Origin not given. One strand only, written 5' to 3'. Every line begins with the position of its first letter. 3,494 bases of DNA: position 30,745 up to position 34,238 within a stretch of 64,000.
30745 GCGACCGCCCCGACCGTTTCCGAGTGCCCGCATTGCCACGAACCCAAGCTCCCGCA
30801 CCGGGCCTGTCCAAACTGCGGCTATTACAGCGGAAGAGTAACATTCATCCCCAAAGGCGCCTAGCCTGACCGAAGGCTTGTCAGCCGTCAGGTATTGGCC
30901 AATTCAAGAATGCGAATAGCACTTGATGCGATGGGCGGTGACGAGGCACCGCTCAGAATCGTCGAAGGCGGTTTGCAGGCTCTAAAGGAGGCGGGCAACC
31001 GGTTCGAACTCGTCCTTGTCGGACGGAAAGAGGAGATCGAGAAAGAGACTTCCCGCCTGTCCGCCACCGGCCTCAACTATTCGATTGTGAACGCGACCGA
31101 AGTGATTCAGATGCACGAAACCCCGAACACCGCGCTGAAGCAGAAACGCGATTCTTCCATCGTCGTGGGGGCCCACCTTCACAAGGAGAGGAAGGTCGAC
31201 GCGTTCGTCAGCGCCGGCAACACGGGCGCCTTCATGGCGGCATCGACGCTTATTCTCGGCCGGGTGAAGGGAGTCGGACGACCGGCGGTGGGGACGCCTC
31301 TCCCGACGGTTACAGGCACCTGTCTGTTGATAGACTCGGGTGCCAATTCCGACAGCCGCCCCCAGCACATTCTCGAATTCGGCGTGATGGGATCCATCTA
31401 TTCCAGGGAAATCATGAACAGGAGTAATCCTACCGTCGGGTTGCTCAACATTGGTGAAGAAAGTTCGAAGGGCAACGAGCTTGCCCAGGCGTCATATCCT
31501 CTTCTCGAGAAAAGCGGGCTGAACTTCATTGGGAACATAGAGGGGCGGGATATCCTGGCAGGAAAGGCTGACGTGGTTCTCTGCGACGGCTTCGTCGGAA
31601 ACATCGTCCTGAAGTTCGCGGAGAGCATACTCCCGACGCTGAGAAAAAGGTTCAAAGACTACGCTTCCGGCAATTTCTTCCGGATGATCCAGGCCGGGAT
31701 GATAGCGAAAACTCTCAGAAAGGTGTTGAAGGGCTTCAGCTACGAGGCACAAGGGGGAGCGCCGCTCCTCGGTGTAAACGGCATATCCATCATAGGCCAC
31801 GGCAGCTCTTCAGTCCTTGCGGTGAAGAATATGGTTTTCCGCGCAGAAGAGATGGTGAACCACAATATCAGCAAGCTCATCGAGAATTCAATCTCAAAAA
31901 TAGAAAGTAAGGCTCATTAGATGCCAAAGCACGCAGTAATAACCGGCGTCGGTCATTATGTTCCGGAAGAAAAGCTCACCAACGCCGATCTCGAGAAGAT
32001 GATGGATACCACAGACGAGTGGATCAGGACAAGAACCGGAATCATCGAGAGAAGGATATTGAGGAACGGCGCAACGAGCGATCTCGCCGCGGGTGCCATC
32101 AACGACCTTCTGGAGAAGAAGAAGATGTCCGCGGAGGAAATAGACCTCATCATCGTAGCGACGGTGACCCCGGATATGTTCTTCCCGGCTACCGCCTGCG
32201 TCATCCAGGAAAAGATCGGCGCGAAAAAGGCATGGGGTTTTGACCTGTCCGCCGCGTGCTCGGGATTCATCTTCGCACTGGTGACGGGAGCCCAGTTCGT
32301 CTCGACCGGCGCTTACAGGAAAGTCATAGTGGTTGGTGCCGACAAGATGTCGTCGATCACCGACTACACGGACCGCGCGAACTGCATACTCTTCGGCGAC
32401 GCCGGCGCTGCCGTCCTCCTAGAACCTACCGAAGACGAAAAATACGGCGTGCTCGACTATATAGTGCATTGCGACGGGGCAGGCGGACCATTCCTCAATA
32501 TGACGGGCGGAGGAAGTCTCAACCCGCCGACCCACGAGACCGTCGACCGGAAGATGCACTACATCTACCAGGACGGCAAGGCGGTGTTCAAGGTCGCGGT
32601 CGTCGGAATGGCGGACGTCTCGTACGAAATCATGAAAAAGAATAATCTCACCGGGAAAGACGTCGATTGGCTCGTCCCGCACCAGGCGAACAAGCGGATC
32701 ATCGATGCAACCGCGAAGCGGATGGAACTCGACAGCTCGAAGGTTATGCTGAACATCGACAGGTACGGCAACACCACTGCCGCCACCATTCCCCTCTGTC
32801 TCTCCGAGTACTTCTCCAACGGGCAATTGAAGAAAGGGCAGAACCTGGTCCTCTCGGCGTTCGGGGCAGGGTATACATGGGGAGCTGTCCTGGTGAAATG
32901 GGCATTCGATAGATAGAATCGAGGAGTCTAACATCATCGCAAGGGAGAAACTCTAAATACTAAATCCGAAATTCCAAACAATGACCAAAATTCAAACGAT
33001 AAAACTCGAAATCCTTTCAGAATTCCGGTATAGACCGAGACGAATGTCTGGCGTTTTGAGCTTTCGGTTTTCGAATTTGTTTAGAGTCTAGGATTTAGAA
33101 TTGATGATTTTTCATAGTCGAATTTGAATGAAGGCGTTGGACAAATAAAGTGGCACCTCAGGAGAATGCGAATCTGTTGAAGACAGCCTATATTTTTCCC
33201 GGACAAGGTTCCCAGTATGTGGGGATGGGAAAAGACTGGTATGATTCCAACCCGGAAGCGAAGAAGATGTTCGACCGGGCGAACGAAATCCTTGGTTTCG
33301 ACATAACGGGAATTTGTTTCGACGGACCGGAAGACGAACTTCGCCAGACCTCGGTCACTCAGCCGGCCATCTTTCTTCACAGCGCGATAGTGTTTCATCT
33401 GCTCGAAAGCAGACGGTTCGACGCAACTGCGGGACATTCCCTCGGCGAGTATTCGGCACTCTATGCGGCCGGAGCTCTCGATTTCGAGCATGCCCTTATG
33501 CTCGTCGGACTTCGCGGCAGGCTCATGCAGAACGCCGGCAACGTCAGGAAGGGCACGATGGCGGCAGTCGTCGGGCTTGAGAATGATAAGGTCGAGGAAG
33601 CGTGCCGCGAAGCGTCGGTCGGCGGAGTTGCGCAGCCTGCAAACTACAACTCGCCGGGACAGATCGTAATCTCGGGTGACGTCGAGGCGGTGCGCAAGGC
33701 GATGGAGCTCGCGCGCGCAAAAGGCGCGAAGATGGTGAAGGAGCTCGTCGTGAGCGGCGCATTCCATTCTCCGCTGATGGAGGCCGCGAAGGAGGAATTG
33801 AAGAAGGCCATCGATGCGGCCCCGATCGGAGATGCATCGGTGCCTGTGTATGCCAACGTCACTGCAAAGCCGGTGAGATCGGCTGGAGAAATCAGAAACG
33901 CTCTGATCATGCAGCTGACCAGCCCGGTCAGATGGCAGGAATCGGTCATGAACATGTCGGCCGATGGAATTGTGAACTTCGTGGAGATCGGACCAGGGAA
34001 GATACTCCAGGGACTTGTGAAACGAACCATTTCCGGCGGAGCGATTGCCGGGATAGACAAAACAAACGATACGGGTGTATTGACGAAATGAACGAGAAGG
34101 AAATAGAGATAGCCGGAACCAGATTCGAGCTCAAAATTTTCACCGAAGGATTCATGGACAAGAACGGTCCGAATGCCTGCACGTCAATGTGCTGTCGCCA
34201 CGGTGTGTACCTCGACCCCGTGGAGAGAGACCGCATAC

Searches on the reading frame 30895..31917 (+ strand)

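Call 61: search_protein_families(library=pfam, proteins=[window:30895-31917:+], max_evalue=0.001)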
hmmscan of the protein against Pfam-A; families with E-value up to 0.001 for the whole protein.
window:30895-31917:+ (341 aa): 1 family
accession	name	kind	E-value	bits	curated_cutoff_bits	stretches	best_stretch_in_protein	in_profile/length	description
PF02504.20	FA_synthesis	-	4.2e-94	315.7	29.1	1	6-326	1-322/324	Fatty acid synthesis protein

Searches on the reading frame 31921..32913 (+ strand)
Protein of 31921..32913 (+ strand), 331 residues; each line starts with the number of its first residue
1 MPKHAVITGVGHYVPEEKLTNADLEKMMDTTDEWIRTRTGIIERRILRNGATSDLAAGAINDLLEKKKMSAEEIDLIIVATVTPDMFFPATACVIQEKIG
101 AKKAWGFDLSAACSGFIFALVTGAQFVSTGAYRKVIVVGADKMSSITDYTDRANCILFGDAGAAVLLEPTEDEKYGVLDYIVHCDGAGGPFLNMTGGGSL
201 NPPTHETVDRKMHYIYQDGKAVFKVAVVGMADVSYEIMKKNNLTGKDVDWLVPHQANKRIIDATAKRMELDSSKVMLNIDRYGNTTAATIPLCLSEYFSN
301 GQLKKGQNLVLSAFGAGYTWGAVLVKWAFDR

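Call 61: search_protein_families(library=pfam, proteins=[window:31921-32913:+], max_evalue=0.001)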
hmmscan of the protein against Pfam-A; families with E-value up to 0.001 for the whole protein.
window:31921-32913:+ (331 aa): 3 families
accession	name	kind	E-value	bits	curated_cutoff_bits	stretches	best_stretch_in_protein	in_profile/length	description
PF08541.16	ACP_syn_III_C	-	3.3e-37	127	26.6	1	238-327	1-90/90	3-Oxoacyl-[acyl-carrier-protein (ACP)] synthase III C terminal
PF08545.16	ACP_syn_III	-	1.4e-28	99.1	24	1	107-186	1-80/80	3-Oxoacyl-[acyl-carrier-protein (ACP)] synthase III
PF00108.29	Thiolase_N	-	1.6e-08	34.7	26.4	1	37-151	9-123/260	Thiolase, N-terminal domain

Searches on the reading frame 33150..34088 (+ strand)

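Call 61: search_protein_families(library=pfam, proteins=[window:33150-34088:+], max_evalue=0.001)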
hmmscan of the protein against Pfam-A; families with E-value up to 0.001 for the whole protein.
window:33150-34088:+ (313 aa): 1 family
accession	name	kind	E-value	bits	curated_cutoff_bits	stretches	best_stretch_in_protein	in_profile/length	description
PF00698.26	Acyl_transf_1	-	4.5e-44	151.7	32.7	1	14-295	2-280/319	Acyl transferase domain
